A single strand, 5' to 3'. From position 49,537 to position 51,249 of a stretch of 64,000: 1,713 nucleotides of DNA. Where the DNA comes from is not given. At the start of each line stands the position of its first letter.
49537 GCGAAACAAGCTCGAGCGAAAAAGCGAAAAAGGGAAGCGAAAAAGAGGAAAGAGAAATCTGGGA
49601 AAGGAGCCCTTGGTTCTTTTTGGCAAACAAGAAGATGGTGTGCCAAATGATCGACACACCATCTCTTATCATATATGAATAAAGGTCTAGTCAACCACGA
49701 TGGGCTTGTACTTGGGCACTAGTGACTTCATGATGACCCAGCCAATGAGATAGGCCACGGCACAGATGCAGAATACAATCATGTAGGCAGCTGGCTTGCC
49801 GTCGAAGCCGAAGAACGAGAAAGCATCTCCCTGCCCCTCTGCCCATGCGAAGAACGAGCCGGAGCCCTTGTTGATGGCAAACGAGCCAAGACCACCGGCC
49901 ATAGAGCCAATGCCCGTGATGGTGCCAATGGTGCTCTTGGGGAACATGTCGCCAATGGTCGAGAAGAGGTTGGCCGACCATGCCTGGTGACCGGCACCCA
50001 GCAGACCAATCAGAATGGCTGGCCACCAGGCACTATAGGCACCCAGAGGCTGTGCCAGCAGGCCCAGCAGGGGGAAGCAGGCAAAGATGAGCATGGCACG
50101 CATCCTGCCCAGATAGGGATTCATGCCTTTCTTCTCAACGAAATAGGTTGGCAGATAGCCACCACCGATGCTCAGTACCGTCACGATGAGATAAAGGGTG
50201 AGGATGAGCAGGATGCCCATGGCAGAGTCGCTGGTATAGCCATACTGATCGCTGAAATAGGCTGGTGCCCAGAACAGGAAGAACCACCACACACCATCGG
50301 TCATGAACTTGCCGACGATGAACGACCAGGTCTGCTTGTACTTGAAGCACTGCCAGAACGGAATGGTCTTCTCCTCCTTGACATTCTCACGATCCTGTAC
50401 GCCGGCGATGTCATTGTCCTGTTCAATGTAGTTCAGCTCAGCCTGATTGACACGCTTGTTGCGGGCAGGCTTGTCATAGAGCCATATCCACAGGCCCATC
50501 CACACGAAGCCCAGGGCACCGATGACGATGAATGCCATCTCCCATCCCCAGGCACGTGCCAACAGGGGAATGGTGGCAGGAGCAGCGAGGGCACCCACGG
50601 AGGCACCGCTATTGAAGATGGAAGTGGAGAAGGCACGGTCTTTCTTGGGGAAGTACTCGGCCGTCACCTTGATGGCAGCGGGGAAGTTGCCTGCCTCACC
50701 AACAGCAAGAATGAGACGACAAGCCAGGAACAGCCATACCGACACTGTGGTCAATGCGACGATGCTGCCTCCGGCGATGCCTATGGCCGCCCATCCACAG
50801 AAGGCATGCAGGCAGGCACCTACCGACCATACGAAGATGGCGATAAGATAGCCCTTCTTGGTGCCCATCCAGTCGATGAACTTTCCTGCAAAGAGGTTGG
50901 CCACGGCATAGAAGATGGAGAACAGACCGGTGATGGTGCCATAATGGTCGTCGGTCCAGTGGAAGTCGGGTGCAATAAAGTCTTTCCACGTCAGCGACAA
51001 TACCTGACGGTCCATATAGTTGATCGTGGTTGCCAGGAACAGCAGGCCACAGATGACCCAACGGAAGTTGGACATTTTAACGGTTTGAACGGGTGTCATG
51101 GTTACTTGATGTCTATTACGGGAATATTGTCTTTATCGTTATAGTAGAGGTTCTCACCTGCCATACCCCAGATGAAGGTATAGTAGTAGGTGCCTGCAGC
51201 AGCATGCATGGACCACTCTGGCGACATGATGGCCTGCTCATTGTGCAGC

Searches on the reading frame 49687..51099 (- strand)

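Call 41: search_protein_families(library=pfam, proteins=[window:49687-51099:-], max_evalue=0.001)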
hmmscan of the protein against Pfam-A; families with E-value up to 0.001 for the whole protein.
window:49687-51099:- (470 aa): 2 families
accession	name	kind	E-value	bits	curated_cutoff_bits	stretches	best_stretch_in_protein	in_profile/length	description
PF07690.21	MFS_1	-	2.8e-54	184.8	33.4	1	20-408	1-345/347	Major Facilitator Superfamily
PF00083.30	Sugar_tr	-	4.2e-12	46.1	22.3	1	45-447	36-437/452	Sugar (and other) transporter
